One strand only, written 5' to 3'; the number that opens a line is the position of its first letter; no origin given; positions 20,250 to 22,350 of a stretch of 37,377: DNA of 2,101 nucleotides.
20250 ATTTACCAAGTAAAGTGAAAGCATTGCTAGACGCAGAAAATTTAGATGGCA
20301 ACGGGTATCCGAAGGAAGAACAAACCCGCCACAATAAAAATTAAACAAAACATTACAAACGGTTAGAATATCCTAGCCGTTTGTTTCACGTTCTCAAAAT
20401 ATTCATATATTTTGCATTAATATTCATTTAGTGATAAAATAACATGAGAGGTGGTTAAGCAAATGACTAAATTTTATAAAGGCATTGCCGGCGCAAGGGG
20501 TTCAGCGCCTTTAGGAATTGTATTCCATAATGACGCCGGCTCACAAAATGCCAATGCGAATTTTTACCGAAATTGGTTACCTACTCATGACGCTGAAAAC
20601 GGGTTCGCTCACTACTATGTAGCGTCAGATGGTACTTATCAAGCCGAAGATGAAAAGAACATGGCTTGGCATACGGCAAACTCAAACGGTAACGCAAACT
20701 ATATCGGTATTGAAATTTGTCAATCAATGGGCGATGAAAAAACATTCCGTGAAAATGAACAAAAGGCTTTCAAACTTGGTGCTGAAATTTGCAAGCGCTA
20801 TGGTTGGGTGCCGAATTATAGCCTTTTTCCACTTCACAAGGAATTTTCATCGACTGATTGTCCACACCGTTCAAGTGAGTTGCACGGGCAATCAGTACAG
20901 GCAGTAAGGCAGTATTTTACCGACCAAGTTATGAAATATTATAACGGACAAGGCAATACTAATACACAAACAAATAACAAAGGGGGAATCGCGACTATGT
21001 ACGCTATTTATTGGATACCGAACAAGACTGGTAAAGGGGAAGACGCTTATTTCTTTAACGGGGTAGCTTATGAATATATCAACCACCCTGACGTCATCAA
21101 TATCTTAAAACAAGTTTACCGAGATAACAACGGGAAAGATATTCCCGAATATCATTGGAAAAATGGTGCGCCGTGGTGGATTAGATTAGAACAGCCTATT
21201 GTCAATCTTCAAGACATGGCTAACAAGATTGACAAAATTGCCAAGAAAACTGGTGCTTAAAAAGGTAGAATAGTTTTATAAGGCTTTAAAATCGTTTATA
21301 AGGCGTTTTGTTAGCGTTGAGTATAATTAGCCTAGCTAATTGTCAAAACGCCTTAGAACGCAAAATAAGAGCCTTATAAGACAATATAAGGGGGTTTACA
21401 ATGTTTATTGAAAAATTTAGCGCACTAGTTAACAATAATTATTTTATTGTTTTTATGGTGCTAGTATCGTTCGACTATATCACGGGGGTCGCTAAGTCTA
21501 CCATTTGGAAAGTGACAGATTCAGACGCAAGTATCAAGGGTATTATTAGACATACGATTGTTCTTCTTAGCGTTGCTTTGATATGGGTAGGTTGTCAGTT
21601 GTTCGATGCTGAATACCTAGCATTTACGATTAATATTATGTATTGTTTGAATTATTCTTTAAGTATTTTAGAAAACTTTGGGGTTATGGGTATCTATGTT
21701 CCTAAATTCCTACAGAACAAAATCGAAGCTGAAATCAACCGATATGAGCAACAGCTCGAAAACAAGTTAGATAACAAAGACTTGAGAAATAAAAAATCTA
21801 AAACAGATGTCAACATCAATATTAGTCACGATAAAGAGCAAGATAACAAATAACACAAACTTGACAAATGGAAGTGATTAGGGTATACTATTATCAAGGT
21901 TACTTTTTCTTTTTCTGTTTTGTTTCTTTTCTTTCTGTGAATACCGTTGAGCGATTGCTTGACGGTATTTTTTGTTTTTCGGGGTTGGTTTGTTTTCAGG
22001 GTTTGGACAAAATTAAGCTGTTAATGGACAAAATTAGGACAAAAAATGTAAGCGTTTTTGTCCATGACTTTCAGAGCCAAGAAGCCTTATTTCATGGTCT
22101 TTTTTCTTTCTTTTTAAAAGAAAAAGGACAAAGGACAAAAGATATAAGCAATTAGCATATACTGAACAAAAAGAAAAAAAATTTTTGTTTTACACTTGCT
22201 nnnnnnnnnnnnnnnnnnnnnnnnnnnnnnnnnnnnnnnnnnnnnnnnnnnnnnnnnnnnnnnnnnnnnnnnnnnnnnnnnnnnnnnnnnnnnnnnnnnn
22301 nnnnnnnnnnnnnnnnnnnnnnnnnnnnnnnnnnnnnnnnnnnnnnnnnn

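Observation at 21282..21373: Paired ~90-bp structured elements (R1-A and R1-B, 37078-37167) with a compensatory base-pair change in their inverted-repeat arms.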

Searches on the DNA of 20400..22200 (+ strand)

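Call 6: search_dna_similar(query=window:20400-22200:+, collection=phages, mode=near, max_rows=30)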
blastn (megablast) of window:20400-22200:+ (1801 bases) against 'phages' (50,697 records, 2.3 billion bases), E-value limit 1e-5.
No match.

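Call 13: search_dna_similar(query=window:21200-21460:+, collection=phages, mode=distant, max_evalue=10, max_rows=20)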
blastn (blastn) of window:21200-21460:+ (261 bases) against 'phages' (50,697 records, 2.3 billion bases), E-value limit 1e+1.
Records with a match: 109; places in all: 110; records where one place covers at least 80% of the query: 0.
Best place of each record, by identity: >=99% 1; 95-99% 9; 90-95% 9; 80-90% 11; 60-80% 79.
By first word of the organism name: Flavobacterium 79; Bacillus 9; Escherichia 5; Porphyromonas 4; Weissella 3; Lactococcus 2; Pelagibacter 2; Enterococcus 1; Flyfo 1; Microviridae 1; and 2 more.
By host as written in the record: Flavobacterium columnare 63; - 19; Bacillus anthracis Sterne 6; Flavobacterium columnare B185 2; Weissella confusa DO29 2; Lactococcus garvieae Lg2 2; Escherichia coli 2; Candidatus Pelagibacter ubique HTCC1062 2; and 11 more.
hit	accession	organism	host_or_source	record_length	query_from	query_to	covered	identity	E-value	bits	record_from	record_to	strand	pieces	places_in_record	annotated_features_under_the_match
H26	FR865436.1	Flavobacterium phage FCV-1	Flavobacterium columnare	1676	201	256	21%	76.7%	3e+0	37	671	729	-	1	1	hypothetical protein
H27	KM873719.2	Flavobacterium phage FCL-2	Flavobacterium columnare B185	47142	201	256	21%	76.7%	3e+0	37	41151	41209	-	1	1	hypothetical protein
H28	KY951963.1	Flavobacterium phage FCV-3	Flavobacterium columnare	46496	201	256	21%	76.7%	3e+0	37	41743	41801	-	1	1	hypothetical protein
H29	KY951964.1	Flavobacterium phage FCV-11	Flavobacterium columnare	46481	201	256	21%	76.7%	3e+0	37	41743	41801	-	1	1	hypothetical protein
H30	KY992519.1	Flavobacterium phage V175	Flavobacterium columnare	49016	201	256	21%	76.7%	3e+0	37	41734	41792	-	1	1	hypothetical protein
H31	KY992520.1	Flavobacterium phage V181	Flavobacterium columnare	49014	201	256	21%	76.7%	3e+0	37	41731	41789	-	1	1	hypothetical protein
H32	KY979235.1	Flavobacterium phage FCV-1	Flavobacterium columnare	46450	201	256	21%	76.7%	3e+0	37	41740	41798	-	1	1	hypothetical protein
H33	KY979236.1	Flavobacterium phage FCV-10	Flavobacterium columnare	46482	201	256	21%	76.7%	3e+0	37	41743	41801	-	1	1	hypothetical protein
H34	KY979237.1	Flavobacterium phage FCV-16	Flavobacterium columnare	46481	201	256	21%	76.7%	3e+0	37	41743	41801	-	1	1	hypothetical protein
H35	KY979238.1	Flavobacterium phage FCV-20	Flavobacterium columnare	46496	201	256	21%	76.7%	3e+0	37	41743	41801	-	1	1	hypothetical protein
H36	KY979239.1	Flavobacterium phage V156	Flavobacterium columnare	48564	201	256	21%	76.7%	3e+0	37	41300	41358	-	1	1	hypothetical protein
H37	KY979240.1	Flavobacterium phage V157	Flavobacterium columnare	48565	201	256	21%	76.7%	3e+0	37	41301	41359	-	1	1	hypothetical protein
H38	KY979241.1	Flavobacterium phage V165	Flavobacterium columnare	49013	201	256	21%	76.7%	3e+0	37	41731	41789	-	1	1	hypothetical protein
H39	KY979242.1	Flavobacterium phage V182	Flavobacterium columnare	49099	201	256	21%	76.7%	3e+0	37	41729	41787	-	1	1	hypothetical protein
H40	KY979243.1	Flavobacterium phage VK20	Flavobacterium columnare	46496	201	256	21%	76.7%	3e+0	37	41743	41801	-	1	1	hypothetical protein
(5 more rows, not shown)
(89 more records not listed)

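Call 29: search_rna_families(source=window, start=21230, end=21420, threshold=evalue, max_evalue=10, show_alignments=3)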
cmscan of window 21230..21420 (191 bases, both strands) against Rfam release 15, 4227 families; matches with E-value up to 10: 10.
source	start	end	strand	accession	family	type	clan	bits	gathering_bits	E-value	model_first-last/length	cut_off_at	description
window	21271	21382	-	RF03621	MIR4245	Gene; miRNA;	-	18.9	74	0.45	1-128/128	no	MIR4245 microRNA precursor family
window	21281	21415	+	RF01451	S_pombe_snR97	Gene; snRNA; snoRNA; HACA-box;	-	16.2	100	2.4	1-148/148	no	small nucleolar RNA snR97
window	21302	21326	+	RF01081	SBWMV1_UPD-PKe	Cis-reg;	-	15.9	38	1.7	1-26/26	no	Pseudoknot of upstream pseudoknot domain (UPD) of the 3'UTR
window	21273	21384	+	RF04130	MIR7996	Gene; miRNA;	-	15.3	119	1.6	1-190/190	no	MIR7996 microRNA precursor family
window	21293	21359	+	RF03640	mir-3747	Gene; miRNA;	-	14.7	63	2.3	1-67/67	no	mir-3747 microRNA precursor family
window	21280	21403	+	RF00412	SNORA21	Gene; snRNA; snoRNA; HACA-box;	CL00031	13.4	80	1.5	1-136/136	no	Small nucleolar RNA SNORA21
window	21282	21416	+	RF02714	snopsi28S-3378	Gene; snRNA; snoRNA; HACA-box;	-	13.4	136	3.4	1-145/145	no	Small nucleolar RNA psi28S-3378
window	21230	21264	+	RF02757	Erse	Gene; sRNA;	-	13.1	138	0.075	218-252/252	5'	Erse small RNA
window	21370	21411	+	RF03027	RT-6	Gene; sRNA;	-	12.1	46.7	2.7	1-75/75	no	RT-6 RNA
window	21357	21391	-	RF02401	ClpQY_promoter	Cis-reg;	-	10.3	42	5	1-34/57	no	ClpQY promoter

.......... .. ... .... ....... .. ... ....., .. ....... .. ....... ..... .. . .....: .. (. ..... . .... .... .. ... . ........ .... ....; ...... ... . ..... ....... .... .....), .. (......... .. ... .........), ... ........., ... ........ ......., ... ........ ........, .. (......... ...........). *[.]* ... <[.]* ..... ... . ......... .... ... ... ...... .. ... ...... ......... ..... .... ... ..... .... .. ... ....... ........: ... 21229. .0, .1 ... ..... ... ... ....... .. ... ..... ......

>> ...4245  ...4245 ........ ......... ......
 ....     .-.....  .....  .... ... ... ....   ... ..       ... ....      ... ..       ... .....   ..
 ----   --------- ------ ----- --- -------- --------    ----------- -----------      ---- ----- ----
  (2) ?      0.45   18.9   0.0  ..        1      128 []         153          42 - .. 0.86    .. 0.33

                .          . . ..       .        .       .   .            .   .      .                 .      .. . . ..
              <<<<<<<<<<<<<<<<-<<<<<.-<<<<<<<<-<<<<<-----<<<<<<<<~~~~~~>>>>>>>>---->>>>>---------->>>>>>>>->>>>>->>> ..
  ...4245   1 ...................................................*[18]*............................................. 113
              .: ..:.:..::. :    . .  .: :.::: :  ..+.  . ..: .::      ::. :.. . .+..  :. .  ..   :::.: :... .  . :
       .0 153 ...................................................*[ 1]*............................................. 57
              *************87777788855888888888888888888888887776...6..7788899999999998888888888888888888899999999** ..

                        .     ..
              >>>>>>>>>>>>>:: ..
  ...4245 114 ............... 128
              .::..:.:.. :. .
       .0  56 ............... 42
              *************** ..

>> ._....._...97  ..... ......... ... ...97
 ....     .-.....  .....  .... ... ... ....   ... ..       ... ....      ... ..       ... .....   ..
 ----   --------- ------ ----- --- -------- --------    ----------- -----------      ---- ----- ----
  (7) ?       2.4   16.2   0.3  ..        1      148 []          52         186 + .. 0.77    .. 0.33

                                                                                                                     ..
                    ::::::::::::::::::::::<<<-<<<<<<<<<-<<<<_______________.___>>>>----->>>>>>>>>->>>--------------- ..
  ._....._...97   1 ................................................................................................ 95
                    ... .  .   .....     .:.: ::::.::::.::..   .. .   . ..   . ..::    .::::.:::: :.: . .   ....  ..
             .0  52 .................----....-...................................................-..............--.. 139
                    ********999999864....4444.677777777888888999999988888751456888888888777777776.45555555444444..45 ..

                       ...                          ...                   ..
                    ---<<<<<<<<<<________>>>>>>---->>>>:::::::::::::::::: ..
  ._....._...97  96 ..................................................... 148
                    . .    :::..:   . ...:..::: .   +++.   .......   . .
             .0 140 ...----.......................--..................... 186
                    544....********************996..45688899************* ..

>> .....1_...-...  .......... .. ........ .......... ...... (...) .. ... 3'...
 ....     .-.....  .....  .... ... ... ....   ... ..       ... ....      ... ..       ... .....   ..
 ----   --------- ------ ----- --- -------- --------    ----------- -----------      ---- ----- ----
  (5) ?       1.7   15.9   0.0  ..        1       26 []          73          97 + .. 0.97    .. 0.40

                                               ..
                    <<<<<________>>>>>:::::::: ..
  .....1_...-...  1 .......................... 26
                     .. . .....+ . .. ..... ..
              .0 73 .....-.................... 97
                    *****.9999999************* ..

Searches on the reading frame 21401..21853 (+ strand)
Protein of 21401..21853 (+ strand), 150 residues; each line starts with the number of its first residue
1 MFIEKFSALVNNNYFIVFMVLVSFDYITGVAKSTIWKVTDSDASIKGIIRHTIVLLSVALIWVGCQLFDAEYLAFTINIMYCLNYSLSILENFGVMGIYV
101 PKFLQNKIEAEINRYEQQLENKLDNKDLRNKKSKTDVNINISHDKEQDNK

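Call 11: search_protein_families(library=phrogs, proteins=[window:21401-21853:+])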
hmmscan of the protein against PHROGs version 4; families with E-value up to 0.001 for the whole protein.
window:21401-21853:+ (150 aa): 1 family
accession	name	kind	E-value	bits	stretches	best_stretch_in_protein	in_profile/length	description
phrog_199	-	lysis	1.3e-16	61.4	1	8-140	23-154/545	holin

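Call 21: search_protein_families(library=pfam, proteins=[window:21401-21853:+], max_evalue=0.01)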
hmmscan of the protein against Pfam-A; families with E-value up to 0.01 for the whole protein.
window:21401-21853:+ (150 aa): 1 family
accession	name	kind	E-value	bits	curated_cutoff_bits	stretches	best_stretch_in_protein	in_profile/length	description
PF05105.17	Phage_holin_4_1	-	1.4e-18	67.5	22.2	1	13-109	12-112/116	Bacteriophage holin family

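Call 33: find_related_loci(query=window:21401-21853:+, collection=viral_contigs, flank=2500)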
Query window:21401-21853:+ (150 aa) in viral_contigs; peptide patterns used: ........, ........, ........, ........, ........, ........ (x = any residue, [..] = any of these).
6 stretches matched a pattern; 1 encode a relative of the query (tblastn E <= 1e-3); 1 distinct loci.
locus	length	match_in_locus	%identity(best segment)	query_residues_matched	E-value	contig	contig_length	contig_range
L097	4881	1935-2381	87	1-149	3e-88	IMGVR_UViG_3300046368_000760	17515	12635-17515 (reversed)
